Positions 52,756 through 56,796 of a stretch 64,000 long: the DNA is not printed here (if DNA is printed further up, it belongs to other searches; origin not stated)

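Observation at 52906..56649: Multi-LCCL / SRCR / PLAT / LamG adhesive protein (CCp3/LAP1-like) with four LCCL modules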

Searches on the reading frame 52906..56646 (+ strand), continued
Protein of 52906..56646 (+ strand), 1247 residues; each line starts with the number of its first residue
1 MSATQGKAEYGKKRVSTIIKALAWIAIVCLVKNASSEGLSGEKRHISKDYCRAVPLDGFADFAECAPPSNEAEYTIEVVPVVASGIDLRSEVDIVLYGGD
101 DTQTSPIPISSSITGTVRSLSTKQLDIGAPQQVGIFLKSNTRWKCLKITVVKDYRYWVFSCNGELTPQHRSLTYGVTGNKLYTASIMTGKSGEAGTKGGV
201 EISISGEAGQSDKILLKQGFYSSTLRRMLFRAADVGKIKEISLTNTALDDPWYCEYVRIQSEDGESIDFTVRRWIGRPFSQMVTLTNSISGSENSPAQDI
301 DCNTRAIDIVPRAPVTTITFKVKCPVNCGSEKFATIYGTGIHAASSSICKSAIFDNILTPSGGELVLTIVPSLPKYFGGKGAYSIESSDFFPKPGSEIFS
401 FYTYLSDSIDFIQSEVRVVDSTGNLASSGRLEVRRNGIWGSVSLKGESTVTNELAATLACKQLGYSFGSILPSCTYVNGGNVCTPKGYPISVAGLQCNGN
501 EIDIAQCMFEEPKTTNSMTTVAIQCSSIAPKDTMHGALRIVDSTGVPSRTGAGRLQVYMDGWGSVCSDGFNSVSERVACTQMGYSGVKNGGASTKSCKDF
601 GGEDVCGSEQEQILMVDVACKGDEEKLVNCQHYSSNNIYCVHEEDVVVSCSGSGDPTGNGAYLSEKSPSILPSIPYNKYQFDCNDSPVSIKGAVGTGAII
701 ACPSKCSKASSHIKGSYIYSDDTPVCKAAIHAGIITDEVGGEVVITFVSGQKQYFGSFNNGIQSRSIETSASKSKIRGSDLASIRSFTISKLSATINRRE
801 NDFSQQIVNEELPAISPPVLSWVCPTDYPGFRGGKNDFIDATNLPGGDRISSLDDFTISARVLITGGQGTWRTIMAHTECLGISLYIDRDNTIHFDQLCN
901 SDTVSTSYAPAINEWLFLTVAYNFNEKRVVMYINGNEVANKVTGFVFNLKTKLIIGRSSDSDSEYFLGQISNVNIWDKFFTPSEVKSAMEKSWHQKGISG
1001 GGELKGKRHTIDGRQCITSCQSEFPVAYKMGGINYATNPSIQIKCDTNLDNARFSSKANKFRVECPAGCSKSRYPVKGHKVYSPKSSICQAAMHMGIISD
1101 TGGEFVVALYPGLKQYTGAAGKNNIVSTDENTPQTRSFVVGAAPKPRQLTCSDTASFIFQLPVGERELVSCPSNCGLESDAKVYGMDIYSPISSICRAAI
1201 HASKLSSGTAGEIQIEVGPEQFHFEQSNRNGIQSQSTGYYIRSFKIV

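Call 10: search_protein_families(library=pfam, proteins=[P0002, P0003, P0004, P0005, P0009, P0010, P0011, P0013], max_evalue=0.001)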
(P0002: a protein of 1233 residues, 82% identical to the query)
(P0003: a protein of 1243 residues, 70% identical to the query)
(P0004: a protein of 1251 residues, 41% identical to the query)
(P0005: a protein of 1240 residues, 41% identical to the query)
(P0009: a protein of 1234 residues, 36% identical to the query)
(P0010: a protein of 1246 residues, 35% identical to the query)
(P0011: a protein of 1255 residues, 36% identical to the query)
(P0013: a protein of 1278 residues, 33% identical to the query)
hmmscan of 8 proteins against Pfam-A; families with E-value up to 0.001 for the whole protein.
P0002 (1233 aa): 7 families
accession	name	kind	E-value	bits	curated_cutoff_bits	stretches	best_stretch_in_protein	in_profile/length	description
PF03815.24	LCCL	-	1.1e-83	276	22.6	4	1030-1119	1-92/96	LCCL domain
PF00530.23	SRCR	-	6.7e-31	107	26.1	2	538-638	6-99/100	Scavenger receptor cysteine-rich domain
PF13385.13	Laminin_G_3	-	1.3e-17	64.8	27.6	1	837-973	14-151/151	Concanavalin A-like lectin/glucanases superfamily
PF01477.28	PLAT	-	8.9e-13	49.4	23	1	170-268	1-109/117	PLAT/LH2 domain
PF08642.15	Rxt3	-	2.3e-09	38.5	29.9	1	698-738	20-60/127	Histone deacetylation protein Rxt3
PF15494.11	SRCR_2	-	0.0001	23.3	27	1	543-577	6-43/99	Scavenger receptor cysteine-rich domain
PF00354.24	Pentaxin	-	0.00077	19.6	25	0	873-980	58-171/194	Pentaxin family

P0003 (1243 aa): 8 families
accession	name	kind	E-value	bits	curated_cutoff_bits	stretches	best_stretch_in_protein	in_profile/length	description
PF03815.24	LCCL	-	2.3e-82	271.7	22.6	4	687-762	15-89/96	LCCL domain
PF00530.23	SRCR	-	5.2e-29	101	26.1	2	545-645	6-99/100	Scavenger receptor cysteine-rich domain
PF13385.13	Laminin_G_3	-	1.5e-19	71.1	27.6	1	832-982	4-151/151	Concanavalin A-like lectin/glucanases superfamily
PF01477.28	PLAT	-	7e-12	46.5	23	1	179-277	3-111/117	PLAT/LH2 domain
PF08642.15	Rxt3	-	1.2e-09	39.5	29.9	0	706-732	21-47/127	Histone deacetylation protein Rxt3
PF00354.24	Pentaxin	-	1.3e-07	32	25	1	888-990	62-172/194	Pentaxin family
PF15494.11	SRCR_2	-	7.2e-05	23.8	27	0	550-582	6-41/99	Scavenger receptor cysteine-rich domain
PF02973.23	Sialidase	-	0.00029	20.8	26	1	918-983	112-183/189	Sialidase, N-terminal domain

P0004 (1251 aa): 7 families
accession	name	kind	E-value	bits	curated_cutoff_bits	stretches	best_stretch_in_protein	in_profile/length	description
PF03815.24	LCCL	-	1.6e-98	323.5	22.6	4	1034-1120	1-87/96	LCCL domain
PF00530.23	SRCR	-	2.5e-32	111.6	26.1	2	402-508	3-100/100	Scavenger receptor cysteine-rich domain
PF01477.28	PLAT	-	2.6e-14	54.4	23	1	165-255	6-106/117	PLAT/LH2 domain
PF13385.13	Laminin_G_3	-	6.5e-14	52.8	27.6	1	836-977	9-150/151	Concanavalin A-like lectin/glucanases superfamily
PF08642.15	Rxt3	-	2.3e-13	51.4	29.9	0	698-729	23-55/127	Histone deacetylation protein Rxt3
PF15494.11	SRCR_2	-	2.8e-06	28.4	27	1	539-570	8-42/99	Scavenger receptor cysteine-rich domain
PF00354.24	Pentaxin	-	2.3e-05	24.6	25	1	901-982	79-168/194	Pentaxin family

P0005 (1240 aa): 8 families
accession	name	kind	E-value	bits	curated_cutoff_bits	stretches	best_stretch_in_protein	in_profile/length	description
PF03815.24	LCCL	-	4.9e-96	315.6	22.6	4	1023-1115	1-92/96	LCCL domain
PF00530.23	SRCR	-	1.3e-24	86.9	26.1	2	522-621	7-99/100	Scavenger receptor cysteine-rich domain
PF01477.28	PLAT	-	2.2e-18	67.5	23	1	160-255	1-106/117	PLAT/LH2 domain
PF13385.13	Laminin_G_3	-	1.2e-17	64.9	27.6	1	823-967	7-151/151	Concanavalin A-like lectin/glucanases superfamily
PF08642.15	Rxt3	-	1.2e-11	45.9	29.9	0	687-711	23-48/127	Histone deacetylation protein Rxt3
PF15494.11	SRCR_2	-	2.6e-06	28.4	27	1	527-559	7-42/99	Scavenger receptor cysteine-rich domain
PF00354.24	Pentaxin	-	0.00026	21.2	25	0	887-972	76-169/194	Pentaxin family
PF02973.23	Sialidase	-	0.00032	20.7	26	1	889-968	99-183/189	Sialidase, N-terminal domain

P0009 (1234 aa): 6 families
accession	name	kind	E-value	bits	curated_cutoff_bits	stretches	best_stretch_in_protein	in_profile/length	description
PF03815.24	LCCL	-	1.5e-87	288.4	22.6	4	659-753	1-95/96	LCCL domain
PF00530.23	SRCR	-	1.4e-32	112.4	26.1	2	397-503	3-100/100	Scavenger receptor cysteine-rich domain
PF01477.28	PLAT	-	1.7e-17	64.6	23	1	151-246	1-106/117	PLAT/LH2 domain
PF08642.15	Rxt3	-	5e-12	47.1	29.9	0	1053-1089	19-55/127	Histone deacetylation protein Rxt3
PF15494.11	SRCR_2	-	1.2e-06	29.5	27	0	541-567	17-43/99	Scavenger receptor cysteine-rich domain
PF13385.13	Laminin_G_3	-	7e-06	26.7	27.6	1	833-966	16-151/151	Concanavalin A-like lectin/glucanases superfamily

P0010 (1246 aa): 6 families
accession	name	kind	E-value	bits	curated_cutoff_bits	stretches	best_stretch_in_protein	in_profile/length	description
PF03815.24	LCCL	-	1e-79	263.2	22.6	4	907-995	1-89/96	LCCL domain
PF02792.19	Mago_nashi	-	9.5e-74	246.5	27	1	1104-1243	1-140/142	Mago nashi protein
PF01477.28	PLAT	-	2.9e-14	54.2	23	1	151-247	1-111/117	PLAT/LH2 domain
PF08642.15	Rxt3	-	9.8e-14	52.7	29.9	0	939-973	21-55/127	Histone deacetylation protein Rxt3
PF00530.23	SRCR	-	1e-11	45.5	26.1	1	384-513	3-100/100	Scavenger receptor cysteine-rich domain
PF13385.13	Laminin_G_3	-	1.2e-11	45.4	27.6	1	712-853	9-150/151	Concanavalin A-like lectin/glucanases superfamily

P0011 (1255 aa): 6 families
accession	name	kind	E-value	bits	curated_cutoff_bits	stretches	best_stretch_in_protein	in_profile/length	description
PF03815.24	LCCL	-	1.5e-90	298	22.6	4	677-767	1-91/96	LCCL domain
PF00530.23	SRCR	-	8.8e-35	119.5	26.1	2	415-521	3-100/100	Scavenger receptor cysteine-rich domain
PF01477.28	PLAT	-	4.3e-13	50.4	23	1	169-264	1-106/117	PLAT/LH2 domain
PF08642.15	Rxt3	-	9.3e-13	49.5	29.9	0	1078-1113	22-57/127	Histone deacetylation protein Rxt3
PF15494.11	SRCR_2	-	7.5e-06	26.9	27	0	559-585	17-43/99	Scavenger receptor cysteine-rich domain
PF13385.13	Laminin_G_3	-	8.6e-06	26.4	27.6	1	848-986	14-151/151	Concanavalin A-like lectin/glucanases superfamily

P0013 (1278 aa): 5 families
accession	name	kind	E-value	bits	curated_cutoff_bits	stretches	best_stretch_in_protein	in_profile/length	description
PF03815.24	LCCL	-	3.3e-89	293.7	22.6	4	1176-1268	3-96/96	LCCL domain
PF00530.23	SRCR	-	6.7e-29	100.6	26.1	2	569-670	5-99/100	Scavenger receptor cysteine-rich domain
PF01477.28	PLAT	-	3.7e-14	53.9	23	1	169-264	1-106/117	PLAT/LH2 domain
PF08642.15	Rxt3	-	6.1e-11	43.6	29.9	0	735-760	22-47/127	Histone deacetylation protein Rxt3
PF15494.11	SRCR_2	-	2.9e-06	28.3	27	0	584-608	18-42/99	Scavenger receptor cysteine-rich domain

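Call 34: find_encoding_contigs(protein=P0002, flank=3000, max_places=2)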
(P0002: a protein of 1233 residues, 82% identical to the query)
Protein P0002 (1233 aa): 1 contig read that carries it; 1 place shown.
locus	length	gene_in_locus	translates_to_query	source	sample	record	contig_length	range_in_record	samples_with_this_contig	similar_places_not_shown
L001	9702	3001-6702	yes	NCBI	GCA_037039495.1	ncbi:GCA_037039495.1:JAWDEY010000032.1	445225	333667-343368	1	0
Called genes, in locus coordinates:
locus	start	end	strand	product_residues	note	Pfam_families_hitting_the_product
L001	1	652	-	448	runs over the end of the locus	PF01103:Omp85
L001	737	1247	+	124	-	-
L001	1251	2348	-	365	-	-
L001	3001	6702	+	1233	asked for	PF01477:PLAT, PF03815:LCCL, PF00530:SRCR, PF03815:LCCL, PF08642:Rxt3 (faint), PF13385:Laminin_G_3, PF03815:LCCL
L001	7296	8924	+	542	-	PF07690:MFS_1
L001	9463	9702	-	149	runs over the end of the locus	PF21008:AIF-1, PF13499:EF-hand_7, PF00036:EF-hand_1, PF13405:EF-hand_6, PF14658:EF-hand_9, PF13833:EF-hand_8, PF00036:EF-hand_1, PF13499:EF-hand_7, +10 more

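Call 35: find_encoding_contigs(protein=P0003, flank=3000, max_places=2)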
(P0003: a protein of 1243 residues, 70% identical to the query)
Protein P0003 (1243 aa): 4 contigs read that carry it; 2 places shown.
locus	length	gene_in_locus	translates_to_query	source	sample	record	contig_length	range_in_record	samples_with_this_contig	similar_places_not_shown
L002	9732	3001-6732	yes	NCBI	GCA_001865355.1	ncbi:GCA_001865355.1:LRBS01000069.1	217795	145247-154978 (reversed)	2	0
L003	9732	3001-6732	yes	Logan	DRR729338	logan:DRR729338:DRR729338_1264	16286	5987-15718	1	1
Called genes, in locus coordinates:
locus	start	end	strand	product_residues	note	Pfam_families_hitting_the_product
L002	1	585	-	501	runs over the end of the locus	PF01103:Omp85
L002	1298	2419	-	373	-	-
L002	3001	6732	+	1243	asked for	PF01477:PLAT, PF03815:LCCL, PF00530:SRCR, PF03815:LCCL, PF08642:Rxt3 (faint), PF13385:Laminin_G_3, PF00354:Pentaxin, PF03815:LCCL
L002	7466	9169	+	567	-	PF07690:MFS_1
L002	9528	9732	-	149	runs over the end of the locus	PF21008:AIF-1, PF13499:EF-hand_7, PF00036:EF-hand_1, PF13405:EF-hand_6, PF14658:EF-hand_9, PF13833:EF-hand_8, PF00036:EF-hand_1, PF13499:EF-hand_7, +12 more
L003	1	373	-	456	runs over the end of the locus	PF01103:Omp85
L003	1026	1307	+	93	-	-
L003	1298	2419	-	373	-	-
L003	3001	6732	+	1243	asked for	PF01477:PLAT, PF03815:LCCL, PF00530:SRCR, PF03815:LCCL, PF08642:Rxt3 (faint), PF13385:Laminin_G_3, PF00354:Pentaxin, PF03815:LCCL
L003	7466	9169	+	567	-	PF07690:MFS_1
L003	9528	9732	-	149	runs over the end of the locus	PF21008:AIF-1, PF13499:EF-hand_7, PF00036:EF-hand_1, PF13405:EF-hand_6, PF14658:EF-hand_9, PF13833:EF-hand_8, PF00036:EF-hand_1, PF13499:EF-hand_7, +12 more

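Call 40: find_encoding_contigs(protein=P0021, flank=1500, max_places=1)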
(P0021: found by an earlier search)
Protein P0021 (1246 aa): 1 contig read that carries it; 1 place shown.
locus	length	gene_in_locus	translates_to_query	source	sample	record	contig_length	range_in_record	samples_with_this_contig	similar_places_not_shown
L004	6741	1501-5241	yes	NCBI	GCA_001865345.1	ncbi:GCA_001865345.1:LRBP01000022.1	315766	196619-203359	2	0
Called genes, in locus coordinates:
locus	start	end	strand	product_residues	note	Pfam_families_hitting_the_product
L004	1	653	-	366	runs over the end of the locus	-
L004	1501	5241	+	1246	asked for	PF01477:PLAT, PF03815:LCCL, PF00530:SRCR, PF03815:LCCL, PF08642:Rxt3 (faint), PF13385:Laminin_G_3, PF03815:LCCL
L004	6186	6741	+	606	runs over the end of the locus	PF07690:MFS_1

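Call 41: find_encoding_contigs(protein=P0024, flank=1500, max_places=1)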
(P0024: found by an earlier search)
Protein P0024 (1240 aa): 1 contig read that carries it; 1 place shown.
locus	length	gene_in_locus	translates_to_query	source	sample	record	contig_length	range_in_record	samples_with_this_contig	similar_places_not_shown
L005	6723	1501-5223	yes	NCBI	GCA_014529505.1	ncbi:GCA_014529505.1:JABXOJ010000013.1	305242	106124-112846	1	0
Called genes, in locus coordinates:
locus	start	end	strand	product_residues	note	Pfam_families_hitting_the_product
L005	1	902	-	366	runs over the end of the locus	-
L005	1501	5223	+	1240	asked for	PF01477:PLAT, PF03815:LCCL, PF00530:SRCR, PF03815:LCCL, PF08642:Rxt3 (faint), PF13385:Laminin_G_3, PF03815:LCCL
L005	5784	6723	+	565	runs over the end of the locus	PF07690:MFS_1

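Call 42: find_encoding_contigs(protein=P0018, flank=1500, max_places=1)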
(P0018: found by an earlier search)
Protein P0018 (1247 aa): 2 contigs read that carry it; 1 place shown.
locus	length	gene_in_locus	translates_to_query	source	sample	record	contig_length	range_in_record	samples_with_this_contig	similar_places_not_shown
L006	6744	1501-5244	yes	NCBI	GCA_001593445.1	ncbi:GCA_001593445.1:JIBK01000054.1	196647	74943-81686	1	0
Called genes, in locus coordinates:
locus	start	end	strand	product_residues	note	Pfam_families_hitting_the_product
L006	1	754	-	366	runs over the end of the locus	-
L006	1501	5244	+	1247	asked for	PF01477:PLAT, PF03815:LCCL, PF08642:Rxt3 (faint), PF00530:SRCR, PF03815:LCCL, PF13385:Laminin_G_3, PF03815:LCCL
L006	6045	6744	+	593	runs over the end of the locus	PF07690:MFS_1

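Call 43: find_encoding_contigs(protein=P0020, flank=1500, max_places=1)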
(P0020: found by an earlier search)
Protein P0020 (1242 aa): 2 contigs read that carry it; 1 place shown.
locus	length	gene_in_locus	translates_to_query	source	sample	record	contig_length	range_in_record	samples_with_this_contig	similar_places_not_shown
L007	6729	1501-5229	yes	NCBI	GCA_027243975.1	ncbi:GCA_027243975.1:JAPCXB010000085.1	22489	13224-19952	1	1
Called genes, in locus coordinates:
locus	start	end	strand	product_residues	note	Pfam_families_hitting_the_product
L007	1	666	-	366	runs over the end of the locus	-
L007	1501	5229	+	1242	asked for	PF01477:PLAT, PF03815:LCCL, PF00530:SRCR, PF03815:LCCL, PF08642:Rxt3 (faint), PF13385:Laminin_G_3, PF00354:Pentaxin (weak), PF03815:LCCL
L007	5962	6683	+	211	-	-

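Call 72: search_protein_families(library=pfam, proteins=[P0008, P0012, P0007, P0006], max_evalue=0.0001)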
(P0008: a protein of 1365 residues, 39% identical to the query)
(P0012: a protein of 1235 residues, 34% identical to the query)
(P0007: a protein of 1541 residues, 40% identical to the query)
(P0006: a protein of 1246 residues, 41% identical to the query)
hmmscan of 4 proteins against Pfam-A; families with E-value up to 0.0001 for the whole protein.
P0008 (1365 aa): 6 families
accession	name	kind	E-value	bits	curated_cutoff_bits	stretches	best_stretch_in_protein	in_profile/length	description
PF03815.24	LCCL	-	9.8e-83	272.9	22.6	4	1263-1357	2-96/96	LCCL domain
PF00530.23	SRCR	-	1.6e-31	109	26.1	2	580-680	7-99/100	Scavenger receptor cysteine-rich domain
PF13385.13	Laminin_G_3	-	1.9e-15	57.7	27.6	1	913-1064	4-151/151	Concanavalin A-like lectin/glucanases superfamily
PF08642.15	Rxt3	-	4.6e-11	44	29.9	0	767-833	24-93/127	Histone deacetylation protein Rxt3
PF01477.28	PLAT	-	1.4e-08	35.8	23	1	187-285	1-106/117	PLAT/LH2 domain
PF15494.11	SRCR_2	-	8.2e-08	33.2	27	0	454-499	6-47/99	Scavenger receptor cysteine-rich domain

P0012 (1235 aa): 5 families
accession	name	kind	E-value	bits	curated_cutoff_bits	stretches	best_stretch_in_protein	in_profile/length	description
PF03815.24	LCCL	-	2.5e-84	278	22.6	4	661-751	1-91/96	LCCL domain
PF00530.23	SRCR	-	2.6e-32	111.5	26.1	2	399-505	3-100/100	Scavenger receptor cysteine-rich domain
PF01477.28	PLAT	-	2.2e-13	51.4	23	1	153-248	1-106/117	PLAT/LH2 domain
PF08642.15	Rxt3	-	8.6e-13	49.6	29.9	0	694-725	21-52/127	Histone deacetylation protein Rxt3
PF15494.11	SRCR_2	-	8.4e-07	30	27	0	543-567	17-41/99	Scavenger receptor cysteine-rich domain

P0007 (1541 aa): 6 families
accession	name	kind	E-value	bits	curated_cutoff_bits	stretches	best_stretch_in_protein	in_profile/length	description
PF03815.24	LCCL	-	3e-82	271.4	22.6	4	1074-1163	1-90/96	LCCL domain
PF00530.23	SRCR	-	1.2e-25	90.2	26.1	2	553-651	9-100/100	Scavenger receptor cysteine-rich domain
PF13385.13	Laminin_G_3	-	1.5e-17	64.6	27.6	1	860-1003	8-151/151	Concanavalin A-like lectin/glucanases superfamily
PF01477.28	PLAT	-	3.9e-13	50.6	23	1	176-272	1-106/117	PLAT/LH2 domain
PF08642.15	Rxt3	-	4.4e-08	34.4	29.9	0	716-738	23-45/127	Histone deacetylation protein Rxt3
PF15494.11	SRCR_2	-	3.4e-05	24.8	27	0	560-588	14-42/99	Scavenger receptor cysteine-rich domain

P0006 (1246 aa): 6 families
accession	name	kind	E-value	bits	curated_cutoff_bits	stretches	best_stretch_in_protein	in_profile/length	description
PF03815.24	LCCL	-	5.1e-91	299.5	22.6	4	1034-1124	1-91/96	LCCL domain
PF00530.23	SRCR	-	4.7e-31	107.5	26.1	2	408-514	3-100/100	Scavenger receptor cysteine-rich domain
PF01477.28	PLAT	-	1.5e-17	64.9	23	1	169-268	1-113/117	PLAT/LH2 domain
PF08642.15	Rxt3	-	2e-12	48.5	29.9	0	704-737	23-56/127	Histone deacetylation protein Rxt3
PF13385.13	Laminin_G_3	-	4.9e-12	46.7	27.6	1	839-981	9-151/151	Concanavalin A-like lectin/glucanases superfamily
PF15494.11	SRCR_2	-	2.7e-05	25.2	27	0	553-578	18-43/99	Scavenger receptor cysteine-rich domain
